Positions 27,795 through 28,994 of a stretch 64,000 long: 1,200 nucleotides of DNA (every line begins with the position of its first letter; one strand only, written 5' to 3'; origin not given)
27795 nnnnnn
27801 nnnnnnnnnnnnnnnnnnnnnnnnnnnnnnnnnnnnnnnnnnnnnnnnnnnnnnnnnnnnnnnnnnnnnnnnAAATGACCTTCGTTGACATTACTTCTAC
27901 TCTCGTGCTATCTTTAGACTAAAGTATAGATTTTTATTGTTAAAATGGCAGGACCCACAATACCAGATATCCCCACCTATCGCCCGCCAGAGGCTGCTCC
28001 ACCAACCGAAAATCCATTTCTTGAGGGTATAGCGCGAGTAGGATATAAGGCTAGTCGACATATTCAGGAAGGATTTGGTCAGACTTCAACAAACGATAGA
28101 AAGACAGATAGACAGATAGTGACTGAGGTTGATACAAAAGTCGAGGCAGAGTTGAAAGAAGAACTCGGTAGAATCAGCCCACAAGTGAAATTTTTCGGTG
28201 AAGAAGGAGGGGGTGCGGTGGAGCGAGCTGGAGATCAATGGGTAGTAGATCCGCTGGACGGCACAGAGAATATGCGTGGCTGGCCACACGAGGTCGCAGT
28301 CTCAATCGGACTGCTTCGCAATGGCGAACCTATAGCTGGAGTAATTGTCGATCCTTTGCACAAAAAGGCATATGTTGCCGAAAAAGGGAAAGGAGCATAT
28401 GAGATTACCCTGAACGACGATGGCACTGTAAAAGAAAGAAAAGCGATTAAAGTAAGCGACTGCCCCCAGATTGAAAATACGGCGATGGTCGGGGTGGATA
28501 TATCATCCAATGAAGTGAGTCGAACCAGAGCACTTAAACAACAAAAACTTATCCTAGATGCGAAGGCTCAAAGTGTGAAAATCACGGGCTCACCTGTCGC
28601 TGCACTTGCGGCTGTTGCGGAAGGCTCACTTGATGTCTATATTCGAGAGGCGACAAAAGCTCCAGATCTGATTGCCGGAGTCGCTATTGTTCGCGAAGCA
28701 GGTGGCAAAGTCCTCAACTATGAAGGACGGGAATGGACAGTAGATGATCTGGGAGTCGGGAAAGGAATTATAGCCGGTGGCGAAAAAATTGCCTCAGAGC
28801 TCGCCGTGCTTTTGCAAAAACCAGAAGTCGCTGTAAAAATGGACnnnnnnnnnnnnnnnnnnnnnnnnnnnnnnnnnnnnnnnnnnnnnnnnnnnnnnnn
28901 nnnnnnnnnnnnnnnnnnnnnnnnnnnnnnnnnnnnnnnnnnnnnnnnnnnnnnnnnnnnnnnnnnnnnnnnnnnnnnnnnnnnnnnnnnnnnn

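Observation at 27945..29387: HldC-like nucleotidyltransferase fused to an IMPase-family phosphatase, beside a GT9 domain, in an apparently LPS-less cell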

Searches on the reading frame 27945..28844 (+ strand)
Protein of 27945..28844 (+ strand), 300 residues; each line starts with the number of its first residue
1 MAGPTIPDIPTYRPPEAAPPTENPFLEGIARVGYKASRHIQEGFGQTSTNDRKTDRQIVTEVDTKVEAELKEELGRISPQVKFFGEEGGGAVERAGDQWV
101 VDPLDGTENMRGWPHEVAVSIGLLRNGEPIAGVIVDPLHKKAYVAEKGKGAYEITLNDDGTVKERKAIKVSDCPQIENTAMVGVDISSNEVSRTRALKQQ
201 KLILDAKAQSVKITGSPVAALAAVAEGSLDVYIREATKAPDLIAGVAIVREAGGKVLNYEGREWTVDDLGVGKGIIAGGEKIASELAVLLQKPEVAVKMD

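Call 15: search_solved_structures(query=window:27945-28844:+, max_evalue=0.001)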
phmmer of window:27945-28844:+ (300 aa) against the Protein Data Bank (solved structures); distinct sequences matched with E-value up to 0.001: 34.
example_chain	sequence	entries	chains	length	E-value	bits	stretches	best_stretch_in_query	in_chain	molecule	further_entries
5yht_A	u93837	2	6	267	1.5e-21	80.2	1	50-261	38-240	Histidinol-phosphatase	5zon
5zhh_A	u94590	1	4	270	5.3e-21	78.4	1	50-264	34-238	Inositol-1-monophosphatase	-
2pcr_A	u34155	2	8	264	2.7e-20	76.1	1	30-273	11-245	Inositol-1-monophosphatase | Fructose-1,6-bisphosphatase/inositol-1-monophosphatase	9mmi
3luz_A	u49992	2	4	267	4e-20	75.5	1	29-291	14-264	Extragenic suppressor protein suhB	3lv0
2q74_A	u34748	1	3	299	1.8e-18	70.1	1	43-292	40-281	Inositol-1-monophosphatase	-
2p3n_A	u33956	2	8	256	3.2e-18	69.3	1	43-264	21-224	Inositol-1-monophosphatase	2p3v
2czh_A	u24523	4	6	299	4.6e-18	68.7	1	17-262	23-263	Inositol monophosphatase 2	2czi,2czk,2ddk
9vep_A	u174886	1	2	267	7.1e-18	68.1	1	26-263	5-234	Inositol-1-monophosphatase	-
8wdq_A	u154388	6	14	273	1.1e-17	67.5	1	47-285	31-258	Nus factor SuhB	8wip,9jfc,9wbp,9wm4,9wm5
9j90_B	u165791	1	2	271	1.2e-17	67.4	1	47-285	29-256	Nus factor SuhB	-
2fvz_A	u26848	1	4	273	1.5e-17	67.1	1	34-262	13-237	Inositol monophosphatase 2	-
2qfl_A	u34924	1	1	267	2.2e-16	63.3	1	25-263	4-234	Inositol-1-monophosphatase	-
5i3s_A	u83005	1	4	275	2.4e-16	63.1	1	40-268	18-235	Inositol monophosphatase family protein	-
3t0j_A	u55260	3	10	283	2.5e-16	63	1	39-267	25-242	Inositol monophosphatase family protein | Inositol monophosphatase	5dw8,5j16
6ib7_A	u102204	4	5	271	2.9e-16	62.8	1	24-263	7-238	Inositol-1-monophosphatase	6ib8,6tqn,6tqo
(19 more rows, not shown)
